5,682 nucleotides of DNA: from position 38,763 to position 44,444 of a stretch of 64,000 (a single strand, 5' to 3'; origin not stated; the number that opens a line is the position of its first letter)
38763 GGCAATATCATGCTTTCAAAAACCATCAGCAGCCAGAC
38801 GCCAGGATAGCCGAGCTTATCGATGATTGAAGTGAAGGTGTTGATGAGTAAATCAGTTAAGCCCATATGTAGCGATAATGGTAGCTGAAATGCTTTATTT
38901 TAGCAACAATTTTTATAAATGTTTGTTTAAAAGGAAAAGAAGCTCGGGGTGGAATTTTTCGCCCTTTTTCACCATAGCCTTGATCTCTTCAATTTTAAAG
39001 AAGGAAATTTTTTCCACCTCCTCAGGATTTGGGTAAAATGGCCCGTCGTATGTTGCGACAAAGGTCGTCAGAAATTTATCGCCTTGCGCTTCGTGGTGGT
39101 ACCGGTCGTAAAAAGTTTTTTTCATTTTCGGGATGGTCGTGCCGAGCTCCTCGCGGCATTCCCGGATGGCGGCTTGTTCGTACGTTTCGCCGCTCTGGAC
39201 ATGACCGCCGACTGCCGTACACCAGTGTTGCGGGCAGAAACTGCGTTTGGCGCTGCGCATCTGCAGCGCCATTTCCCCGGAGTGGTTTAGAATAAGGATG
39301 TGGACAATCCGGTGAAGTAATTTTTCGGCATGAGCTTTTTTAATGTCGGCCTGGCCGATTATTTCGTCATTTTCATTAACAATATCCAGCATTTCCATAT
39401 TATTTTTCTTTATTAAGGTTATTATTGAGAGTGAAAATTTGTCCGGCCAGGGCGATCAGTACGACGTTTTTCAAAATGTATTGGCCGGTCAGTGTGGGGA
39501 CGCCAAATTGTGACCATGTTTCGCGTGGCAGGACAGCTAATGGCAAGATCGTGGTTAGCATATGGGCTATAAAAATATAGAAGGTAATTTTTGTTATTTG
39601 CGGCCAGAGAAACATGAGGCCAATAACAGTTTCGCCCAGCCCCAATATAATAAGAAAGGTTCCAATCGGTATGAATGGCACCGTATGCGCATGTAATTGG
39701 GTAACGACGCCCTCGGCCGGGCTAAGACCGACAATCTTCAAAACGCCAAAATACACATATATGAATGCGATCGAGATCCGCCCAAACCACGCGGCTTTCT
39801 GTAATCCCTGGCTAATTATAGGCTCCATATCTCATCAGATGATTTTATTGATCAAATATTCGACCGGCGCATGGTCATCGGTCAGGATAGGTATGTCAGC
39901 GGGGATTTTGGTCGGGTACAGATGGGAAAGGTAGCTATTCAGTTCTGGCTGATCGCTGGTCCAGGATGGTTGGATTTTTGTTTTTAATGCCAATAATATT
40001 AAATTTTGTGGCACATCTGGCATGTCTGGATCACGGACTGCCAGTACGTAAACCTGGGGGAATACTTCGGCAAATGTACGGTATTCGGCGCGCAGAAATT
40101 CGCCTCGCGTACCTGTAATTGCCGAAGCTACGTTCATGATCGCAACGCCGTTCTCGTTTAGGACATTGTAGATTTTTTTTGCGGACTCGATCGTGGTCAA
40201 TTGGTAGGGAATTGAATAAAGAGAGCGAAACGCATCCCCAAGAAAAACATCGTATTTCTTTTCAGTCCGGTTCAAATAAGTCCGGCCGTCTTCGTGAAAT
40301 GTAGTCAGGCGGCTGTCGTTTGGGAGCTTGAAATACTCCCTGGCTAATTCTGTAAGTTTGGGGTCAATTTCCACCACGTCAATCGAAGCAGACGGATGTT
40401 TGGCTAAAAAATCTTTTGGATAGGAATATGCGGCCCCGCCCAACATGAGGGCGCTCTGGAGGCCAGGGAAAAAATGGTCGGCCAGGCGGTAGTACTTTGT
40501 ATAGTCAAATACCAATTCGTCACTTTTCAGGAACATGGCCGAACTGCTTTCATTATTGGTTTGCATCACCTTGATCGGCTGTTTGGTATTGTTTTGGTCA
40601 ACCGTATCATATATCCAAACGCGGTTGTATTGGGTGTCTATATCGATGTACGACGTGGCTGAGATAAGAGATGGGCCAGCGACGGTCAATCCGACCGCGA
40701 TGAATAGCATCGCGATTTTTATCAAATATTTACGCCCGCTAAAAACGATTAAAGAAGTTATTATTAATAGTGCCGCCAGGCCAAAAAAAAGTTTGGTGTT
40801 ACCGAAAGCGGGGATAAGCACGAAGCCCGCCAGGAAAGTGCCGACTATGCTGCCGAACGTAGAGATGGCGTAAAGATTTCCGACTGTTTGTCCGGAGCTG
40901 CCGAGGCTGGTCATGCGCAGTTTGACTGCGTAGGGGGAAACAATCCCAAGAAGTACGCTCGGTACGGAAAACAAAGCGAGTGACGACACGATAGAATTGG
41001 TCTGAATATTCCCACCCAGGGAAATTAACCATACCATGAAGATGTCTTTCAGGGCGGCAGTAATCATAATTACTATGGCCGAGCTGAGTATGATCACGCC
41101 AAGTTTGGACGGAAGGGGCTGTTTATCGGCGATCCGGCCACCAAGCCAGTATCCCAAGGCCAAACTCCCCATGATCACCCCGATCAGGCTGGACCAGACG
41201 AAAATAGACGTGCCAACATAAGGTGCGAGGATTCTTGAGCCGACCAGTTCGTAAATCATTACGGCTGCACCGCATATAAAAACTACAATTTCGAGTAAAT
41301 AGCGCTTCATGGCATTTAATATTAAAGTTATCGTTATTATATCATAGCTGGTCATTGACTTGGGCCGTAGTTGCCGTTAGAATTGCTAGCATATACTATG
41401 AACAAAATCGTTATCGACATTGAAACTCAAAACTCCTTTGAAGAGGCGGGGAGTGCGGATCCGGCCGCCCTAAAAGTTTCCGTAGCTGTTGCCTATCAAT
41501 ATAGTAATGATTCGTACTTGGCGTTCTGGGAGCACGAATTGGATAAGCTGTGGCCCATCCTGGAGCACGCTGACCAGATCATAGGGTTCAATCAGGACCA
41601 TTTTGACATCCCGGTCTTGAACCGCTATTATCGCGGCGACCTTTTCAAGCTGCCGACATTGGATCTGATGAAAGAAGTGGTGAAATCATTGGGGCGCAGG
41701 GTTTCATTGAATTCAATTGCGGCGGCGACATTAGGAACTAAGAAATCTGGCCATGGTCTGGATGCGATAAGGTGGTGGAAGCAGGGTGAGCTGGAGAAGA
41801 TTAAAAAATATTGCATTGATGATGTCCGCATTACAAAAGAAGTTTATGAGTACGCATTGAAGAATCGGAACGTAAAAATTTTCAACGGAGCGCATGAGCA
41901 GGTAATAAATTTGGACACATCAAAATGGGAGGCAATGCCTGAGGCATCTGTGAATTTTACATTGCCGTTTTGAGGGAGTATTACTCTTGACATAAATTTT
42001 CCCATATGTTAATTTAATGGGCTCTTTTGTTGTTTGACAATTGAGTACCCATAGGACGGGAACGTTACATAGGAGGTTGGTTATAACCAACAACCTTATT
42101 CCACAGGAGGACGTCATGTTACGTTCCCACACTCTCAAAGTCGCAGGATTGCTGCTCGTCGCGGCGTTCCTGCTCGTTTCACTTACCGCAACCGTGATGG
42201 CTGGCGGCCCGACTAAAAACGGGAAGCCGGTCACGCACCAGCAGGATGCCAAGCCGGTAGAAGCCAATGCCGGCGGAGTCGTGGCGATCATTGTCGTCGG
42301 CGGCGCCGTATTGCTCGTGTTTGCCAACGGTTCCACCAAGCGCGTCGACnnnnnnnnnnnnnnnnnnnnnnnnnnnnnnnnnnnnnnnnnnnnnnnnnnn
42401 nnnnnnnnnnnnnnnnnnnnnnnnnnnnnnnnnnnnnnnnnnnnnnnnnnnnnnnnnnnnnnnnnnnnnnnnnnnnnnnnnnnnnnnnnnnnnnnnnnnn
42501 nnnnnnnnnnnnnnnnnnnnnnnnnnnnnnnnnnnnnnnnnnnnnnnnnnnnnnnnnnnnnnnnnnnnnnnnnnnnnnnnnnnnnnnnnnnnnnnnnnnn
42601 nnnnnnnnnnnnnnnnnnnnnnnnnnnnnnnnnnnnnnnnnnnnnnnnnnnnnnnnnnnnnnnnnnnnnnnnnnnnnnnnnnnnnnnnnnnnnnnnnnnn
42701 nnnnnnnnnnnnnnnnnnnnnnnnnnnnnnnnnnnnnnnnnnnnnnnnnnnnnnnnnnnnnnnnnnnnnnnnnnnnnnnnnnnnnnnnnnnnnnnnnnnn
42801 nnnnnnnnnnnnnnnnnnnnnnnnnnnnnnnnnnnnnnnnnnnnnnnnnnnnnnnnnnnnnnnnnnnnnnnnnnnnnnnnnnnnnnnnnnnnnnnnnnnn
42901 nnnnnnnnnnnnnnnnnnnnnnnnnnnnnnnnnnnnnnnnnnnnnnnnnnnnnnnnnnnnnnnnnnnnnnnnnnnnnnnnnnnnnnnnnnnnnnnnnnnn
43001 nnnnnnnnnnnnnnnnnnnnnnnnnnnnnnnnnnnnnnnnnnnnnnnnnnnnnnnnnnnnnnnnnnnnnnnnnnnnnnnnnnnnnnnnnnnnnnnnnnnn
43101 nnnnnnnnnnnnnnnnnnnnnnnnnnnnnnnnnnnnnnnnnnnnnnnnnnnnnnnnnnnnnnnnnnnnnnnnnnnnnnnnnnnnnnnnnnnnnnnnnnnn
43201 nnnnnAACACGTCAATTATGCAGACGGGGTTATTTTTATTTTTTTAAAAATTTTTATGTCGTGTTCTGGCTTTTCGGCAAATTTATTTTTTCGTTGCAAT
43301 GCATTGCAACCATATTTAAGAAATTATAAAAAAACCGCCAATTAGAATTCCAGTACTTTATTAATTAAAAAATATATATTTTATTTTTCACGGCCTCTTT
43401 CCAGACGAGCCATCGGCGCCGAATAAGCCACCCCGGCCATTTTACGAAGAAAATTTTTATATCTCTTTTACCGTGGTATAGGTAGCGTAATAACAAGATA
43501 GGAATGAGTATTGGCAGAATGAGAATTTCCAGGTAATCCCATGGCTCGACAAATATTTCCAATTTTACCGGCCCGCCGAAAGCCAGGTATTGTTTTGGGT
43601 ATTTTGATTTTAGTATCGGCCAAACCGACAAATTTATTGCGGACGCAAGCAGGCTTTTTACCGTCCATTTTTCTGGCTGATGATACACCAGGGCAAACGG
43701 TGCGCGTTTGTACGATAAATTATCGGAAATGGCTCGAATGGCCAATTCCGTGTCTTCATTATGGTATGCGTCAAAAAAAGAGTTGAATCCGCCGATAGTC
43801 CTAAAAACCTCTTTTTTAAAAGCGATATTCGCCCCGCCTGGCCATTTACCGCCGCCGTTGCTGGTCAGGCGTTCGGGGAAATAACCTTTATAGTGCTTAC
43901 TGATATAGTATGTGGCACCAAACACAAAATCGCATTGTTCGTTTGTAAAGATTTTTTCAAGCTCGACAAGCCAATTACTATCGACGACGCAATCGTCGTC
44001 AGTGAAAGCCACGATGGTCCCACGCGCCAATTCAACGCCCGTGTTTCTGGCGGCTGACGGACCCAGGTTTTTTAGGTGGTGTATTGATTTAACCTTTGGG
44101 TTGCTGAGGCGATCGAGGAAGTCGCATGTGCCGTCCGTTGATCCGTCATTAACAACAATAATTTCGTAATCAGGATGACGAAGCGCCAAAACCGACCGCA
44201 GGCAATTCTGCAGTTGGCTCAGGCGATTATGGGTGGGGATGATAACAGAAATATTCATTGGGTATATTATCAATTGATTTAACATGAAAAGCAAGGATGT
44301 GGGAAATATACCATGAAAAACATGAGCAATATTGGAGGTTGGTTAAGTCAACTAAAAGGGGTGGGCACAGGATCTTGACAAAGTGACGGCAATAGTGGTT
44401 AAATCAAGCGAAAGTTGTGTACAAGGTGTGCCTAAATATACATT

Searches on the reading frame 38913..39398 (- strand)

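Call 43: search_protein_families(library=pfam, proteins=[window:38913-39398:-], max_evalue=0.001)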
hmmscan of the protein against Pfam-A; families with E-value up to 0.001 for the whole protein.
window:38913-39398:- (161 aa): 1 family
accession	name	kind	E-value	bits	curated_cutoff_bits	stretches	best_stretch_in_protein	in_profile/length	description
PF00293.34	NUDIX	-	3.6e-20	72.8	21.1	1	28-153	2-130/134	NUDIX domain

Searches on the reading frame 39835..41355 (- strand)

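Call 9: search_protein_families(library=pfam, proteins=[window:39835-41355:-], max_evalue=0.001)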
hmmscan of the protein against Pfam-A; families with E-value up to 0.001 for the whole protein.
window:39835-41355:- (506 aa): 1 family
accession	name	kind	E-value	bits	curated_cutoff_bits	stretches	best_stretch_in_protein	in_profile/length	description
PF01564.23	Spermine_synth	-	1.1e-10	41.9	22.9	1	317-445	36-166/186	Spermine/spermidine synthase domain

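Call 51: search_protein_families(library=ncbifam, proteins=[window:39835-41355:-], max_evalue=0.001)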
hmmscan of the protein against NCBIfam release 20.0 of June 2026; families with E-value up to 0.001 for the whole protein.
window:39835-41355:- (506 aa): 5 families
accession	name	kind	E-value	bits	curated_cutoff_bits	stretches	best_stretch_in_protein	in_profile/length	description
NF037959.1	MFS_SpdSyn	subfamily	2e-81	274.1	40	1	30-501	2-480/480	fused MFS/spermidine synthase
NF002956.0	PRK03612.1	equivalog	7.8e-17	60.9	472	1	14-374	15-382/522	polyamine aminopropyltransferase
NF003380.0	PRK04457.1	equivalog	6.3e-15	54.9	304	1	272-412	42-183/265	polyamine aminopropyltransferase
NF002010.0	PRK00811.1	equivalog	3.1e-11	43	260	1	300-441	80-223/287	polyamine aminopropyltransferase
TIGR00417.1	speE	equivalog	2.9e-08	33.3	249.55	1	317-443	90-218/271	spermidine synthase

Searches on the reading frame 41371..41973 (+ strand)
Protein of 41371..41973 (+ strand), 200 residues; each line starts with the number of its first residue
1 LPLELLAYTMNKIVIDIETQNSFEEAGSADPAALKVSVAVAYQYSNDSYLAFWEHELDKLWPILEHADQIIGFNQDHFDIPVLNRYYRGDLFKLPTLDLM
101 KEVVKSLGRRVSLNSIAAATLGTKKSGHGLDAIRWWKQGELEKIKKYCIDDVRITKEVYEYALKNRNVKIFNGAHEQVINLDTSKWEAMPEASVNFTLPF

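Call 43: search_protein_families(library=pfam, proteins=[window:41371-41973:+], max_evalue=0.001)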
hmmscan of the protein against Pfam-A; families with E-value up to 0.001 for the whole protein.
window:41371-41973:+ (200 aa): 4 families
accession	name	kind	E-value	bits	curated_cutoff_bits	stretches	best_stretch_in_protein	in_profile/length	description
PF13482.12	RNase_H_2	-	5.8e-11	43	22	1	36-162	20-164/165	RNase_H superfamily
PF10108.15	DNA_pol_B_exo2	-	8.8e-07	29.3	24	0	96-159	105-170/213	Predicted 3'-5' exonuclease related to the exonuclease domain of PolB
PF01612.26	DNA_pol_A_exo1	-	4e-05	23.9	23.6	1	7-160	36-166/173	3'-5' exonuclease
PF21734.3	10_blade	-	0.00089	19.1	27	0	133-187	266-321/345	10-bladed beta propeller domain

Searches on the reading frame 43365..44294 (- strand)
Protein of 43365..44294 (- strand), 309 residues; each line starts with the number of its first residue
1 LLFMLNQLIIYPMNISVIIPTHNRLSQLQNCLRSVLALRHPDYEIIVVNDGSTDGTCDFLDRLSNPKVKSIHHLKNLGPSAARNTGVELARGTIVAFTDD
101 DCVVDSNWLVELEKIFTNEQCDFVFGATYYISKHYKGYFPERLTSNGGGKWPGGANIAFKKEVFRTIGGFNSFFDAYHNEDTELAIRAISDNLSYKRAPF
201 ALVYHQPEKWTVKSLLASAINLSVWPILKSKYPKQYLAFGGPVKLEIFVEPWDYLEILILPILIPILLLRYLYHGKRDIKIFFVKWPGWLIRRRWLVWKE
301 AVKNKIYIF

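Call 9: search_protein_families(library=pfam, proteins=[window:43365-44294:-], max_evalue=0.001)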
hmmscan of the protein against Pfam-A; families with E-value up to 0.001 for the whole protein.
window:43365-44294:- (309 aa): 5 families
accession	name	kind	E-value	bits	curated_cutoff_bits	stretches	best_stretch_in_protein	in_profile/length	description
PF00535.33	Glycos_transf_2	-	7.6e-36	124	23.3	1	16-155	1-137/168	Glycosyl transferase family 2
PF13641.12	Glyco_tranf_2_3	-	6.9e-20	72.5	27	1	15-209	3-215/230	Glycosyltransferase like family 2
PF10111.15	Glyco_tranf_2_2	-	2.6e-12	47.3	27.3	1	16-130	1-126/276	Glycosyltransferase like family 2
PF02709.20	Glyco_transf_7C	-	2.4e-06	27.5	23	1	154-200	21-67/78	N-terminal domain of galactosyltransferase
PF13506.12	Glyco_transf_21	-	0.00021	21.2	21.7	0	85-185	24-134/174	Glycosyl transferase family 21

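Call 51: search_protein_families(library=ncbifam, proteins=[window:43365-44294:-], max_evalue=0.001)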
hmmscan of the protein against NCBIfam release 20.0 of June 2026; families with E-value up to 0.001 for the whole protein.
window:43365-44294:- (309 aa): 25 families
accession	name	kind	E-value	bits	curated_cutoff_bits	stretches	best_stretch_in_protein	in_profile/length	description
NF041875.1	EPS_EpsD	equivalog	3.6e-34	118.6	370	1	15-220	1-221/325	exopolysaccharide biosynthesis glycosyltransferase EpsD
TIGR03965.1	mycofact_glyco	equivalog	2.4e-29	102.5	280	1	14-207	75-282/467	mycofactocin biosynthesis glycosyltransferase MftF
NF007482.0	PRK10073.1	equivalog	8.9e-21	74.2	423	1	14-132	7-126/334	glycosyltransferase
NF041394.1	GtaseAglG_Halo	equivalog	1.6e-19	70.3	440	1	13-120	1-111/304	glucosyl-dolichyl phosphate glucuronosyltransferase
TIGR03937.1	PgaC_IcaA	equivalog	1e-18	67.5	422.3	1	14-110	46-144/407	poly-beta-1,6-N-acetyl-D-glucosamine synthase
NF047683.1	TeichurnBiosyTuaG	equivalog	4.5e-17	62.5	400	1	14-133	7-128/252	teichuronic acid biosynthesis protein TuaG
TIGR04283.1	glyco_like_mftF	equivalog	2.8e-16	59.8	182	1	15-188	1-169/221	TIGR04283 family arsenosugar biosynthesis glycosyltransferase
NF038299.1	EPS_HpsN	equivalog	7e-15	54.8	425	1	14-119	2-109/317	hormogonium polysaccharide biosynthesis glycosyltransferase HpsN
NF050050.1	ProtGlycPglI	equivalog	7e-14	51.9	500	1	14-114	3-106/306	GalNAc(5)-diNAcBac-PP-undecaprenol beta-1,3-glucosyltransferase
NF038302.1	EPS_HpsE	equivalog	1.5e-13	50.5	300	1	13-126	1-121/307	hormogonium polysaccharide biosynthesis glycosyltransferase HpsE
NF007453.0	PRK10018.1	equivalog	3.3e-10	40.1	382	1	15-126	8-117/280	colanic acid biosynthesis glycosyltransferase WcaA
TIGR04017.1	WcaA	equivalog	1.5e-09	37.9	495.75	1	15-125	7-115/279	colanic acid biosynthesis glycosyltransferase WcaA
TIGR04440.1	glyco_TIGR04440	domain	2e-08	34.2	70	1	15-142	2-133/215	TIGR00180 family glycosyltransferase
NF047588.1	GlcsyltransPgfSStrep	equivalog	8.1e-08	31.8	500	1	13-103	1-97/308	glycosyltransferase PgfS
NF058614.1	PPMAGASynPpgS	equivalog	1.5e-07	31.1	370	1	16-129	3-114/226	polyprenyl-phospho-N-acetylgalactosaminyl synthase PpgS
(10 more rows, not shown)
